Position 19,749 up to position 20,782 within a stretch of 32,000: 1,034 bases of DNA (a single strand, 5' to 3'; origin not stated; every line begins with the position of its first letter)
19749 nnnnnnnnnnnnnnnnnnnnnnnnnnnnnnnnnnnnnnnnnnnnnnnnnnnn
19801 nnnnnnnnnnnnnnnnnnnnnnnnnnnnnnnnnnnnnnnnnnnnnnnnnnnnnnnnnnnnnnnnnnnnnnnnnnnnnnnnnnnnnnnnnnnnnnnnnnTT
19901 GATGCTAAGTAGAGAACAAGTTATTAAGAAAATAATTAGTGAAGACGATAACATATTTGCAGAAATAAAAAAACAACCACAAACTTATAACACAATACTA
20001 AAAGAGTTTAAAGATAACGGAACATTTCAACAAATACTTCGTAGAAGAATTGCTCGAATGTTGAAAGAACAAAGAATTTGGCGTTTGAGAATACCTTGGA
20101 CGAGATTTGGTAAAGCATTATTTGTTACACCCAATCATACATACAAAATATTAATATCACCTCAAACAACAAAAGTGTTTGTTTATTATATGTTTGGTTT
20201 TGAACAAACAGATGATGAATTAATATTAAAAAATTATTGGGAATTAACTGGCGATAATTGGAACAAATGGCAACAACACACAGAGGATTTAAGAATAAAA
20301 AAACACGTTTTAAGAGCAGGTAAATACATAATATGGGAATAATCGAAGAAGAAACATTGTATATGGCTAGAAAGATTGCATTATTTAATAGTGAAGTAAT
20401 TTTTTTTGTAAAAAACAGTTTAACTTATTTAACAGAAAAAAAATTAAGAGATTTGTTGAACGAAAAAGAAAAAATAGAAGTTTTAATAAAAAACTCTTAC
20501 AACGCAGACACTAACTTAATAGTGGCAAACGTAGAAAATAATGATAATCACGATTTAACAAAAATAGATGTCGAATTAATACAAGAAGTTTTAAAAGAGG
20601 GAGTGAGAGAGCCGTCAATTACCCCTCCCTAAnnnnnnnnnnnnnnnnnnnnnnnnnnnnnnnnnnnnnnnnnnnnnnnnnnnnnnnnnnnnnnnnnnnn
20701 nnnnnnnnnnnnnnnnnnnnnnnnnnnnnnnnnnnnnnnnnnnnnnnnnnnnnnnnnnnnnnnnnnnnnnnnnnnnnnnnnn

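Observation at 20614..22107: Apparently intact IscB (OMEGA) RNA-guided nuclease carried inside an archaeal-virus-like genome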

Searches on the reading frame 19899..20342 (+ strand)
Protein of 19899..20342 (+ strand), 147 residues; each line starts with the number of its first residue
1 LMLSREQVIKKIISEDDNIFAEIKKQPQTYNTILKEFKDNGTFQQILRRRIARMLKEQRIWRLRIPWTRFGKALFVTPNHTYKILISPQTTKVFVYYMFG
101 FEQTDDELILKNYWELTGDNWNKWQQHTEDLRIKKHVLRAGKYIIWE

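Call 3: search_protein_families(library=pfam, proteins=[window:19899-20342:+], max_evalue=0.01)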
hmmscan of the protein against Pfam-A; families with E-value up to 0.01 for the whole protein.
window:19899-20342:+ (147 aa): 0 families

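Call 40: search_protein_families(library=phrogs, proteins=[window:19899-20342:+], max_evalue=0.01)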
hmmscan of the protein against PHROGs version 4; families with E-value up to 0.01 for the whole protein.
window:19899-20342:+ (147 aa): 0 families

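Call 43: find_encoding_contigs(protein=window:19902-20342:+, flank=6000, max_places=8)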
Protein window:19902-20342:+ (146 aa): 1 contig read that carries it; 1 place shown.
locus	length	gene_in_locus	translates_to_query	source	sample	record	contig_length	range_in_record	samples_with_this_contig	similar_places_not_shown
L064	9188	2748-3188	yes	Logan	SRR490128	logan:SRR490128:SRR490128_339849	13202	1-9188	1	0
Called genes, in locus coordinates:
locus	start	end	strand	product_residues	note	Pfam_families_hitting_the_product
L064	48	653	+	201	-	-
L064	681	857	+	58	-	-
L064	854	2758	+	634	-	PF14890:Intein_splicing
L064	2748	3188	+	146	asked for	-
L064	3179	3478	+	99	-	-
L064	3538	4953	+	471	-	PF14239:RRXRR, PF01844:HNH, PF14279:HNH_5 (weak)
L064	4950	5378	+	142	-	-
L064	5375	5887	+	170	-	-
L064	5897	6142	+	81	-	-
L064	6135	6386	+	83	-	-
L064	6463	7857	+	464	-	-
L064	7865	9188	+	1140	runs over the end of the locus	-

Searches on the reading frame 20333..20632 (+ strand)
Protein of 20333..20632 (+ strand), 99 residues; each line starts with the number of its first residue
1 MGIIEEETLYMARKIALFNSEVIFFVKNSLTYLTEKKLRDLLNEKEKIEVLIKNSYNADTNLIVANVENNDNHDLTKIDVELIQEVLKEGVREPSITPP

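Call 3: search_protein_families(library=pfam, proteins=[window:20333-20632:+], max_evalue=0.01)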
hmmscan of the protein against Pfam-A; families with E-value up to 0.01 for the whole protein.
window:20333-20632:+ (99 aa): 0 families
